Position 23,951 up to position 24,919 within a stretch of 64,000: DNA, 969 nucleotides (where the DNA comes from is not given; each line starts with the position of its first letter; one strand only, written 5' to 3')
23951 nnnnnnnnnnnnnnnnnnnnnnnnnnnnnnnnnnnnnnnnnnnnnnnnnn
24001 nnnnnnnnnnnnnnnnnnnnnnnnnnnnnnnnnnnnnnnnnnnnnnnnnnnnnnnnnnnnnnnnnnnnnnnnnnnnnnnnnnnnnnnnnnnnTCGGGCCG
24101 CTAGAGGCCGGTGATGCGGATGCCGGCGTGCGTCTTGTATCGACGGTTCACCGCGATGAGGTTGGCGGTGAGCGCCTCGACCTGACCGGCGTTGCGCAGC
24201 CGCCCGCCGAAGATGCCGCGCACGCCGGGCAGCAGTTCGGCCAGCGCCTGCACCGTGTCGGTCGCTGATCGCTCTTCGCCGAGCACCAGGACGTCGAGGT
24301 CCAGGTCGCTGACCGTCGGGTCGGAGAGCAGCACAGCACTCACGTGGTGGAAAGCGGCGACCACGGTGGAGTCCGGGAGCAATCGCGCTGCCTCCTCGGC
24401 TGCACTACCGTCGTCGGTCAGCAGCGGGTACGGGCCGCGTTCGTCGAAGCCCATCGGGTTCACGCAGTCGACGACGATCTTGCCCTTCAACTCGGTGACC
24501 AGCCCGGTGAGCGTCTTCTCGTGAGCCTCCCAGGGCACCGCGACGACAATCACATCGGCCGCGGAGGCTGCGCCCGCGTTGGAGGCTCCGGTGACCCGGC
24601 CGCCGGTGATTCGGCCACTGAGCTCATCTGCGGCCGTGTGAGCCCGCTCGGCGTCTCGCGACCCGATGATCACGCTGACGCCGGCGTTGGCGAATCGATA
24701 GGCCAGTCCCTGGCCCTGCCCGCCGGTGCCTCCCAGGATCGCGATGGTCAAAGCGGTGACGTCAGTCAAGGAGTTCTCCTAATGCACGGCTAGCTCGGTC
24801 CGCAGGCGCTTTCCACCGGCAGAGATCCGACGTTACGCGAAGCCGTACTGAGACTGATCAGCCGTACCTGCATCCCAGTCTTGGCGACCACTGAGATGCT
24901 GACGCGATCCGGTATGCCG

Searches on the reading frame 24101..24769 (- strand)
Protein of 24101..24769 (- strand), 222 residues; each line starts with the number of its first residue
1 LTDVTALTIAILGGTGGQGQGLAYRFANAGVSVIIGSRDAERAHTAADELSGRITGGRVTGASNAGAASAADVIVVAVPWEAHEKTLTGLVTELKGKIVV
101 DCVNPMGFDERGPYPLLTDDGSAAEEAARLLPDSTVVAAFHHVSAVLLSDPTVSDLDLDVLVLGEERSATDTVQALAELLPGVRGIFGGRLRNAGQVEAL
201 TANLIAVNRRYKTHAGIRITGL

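Call 55: search_protein_families(library=pfam, proteins=[window:24101-24769:-], max_evalue=0.001)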
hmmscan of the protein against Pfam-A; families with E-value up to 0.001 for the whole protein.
window:24101-24769:- (222 aa): 4 families
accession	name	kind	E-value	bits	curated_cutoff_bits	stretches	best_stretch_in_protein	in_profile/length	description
PF03807.23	F420_oxidored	-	2.9e-21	76.3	21.6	1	8-105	1-94/94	NADP oxidoreductase coenzyme F420-dependent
PF07991.19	KARI_N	-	9.5e-06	25.7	20.6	1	7-88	5-78/165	Acetohydroxy acid isomeroreductase, NADPH-binding domain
PF03446.21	NAD_binding_2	-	0.0002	21.8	21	1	14-104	6-94/161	NAD binding domain of 6-phosphogluconate dehydrogenase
PF00106.31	adh_short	-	0.0007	19.6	26.6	0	8-53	2-47/195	short chain dehydrogenase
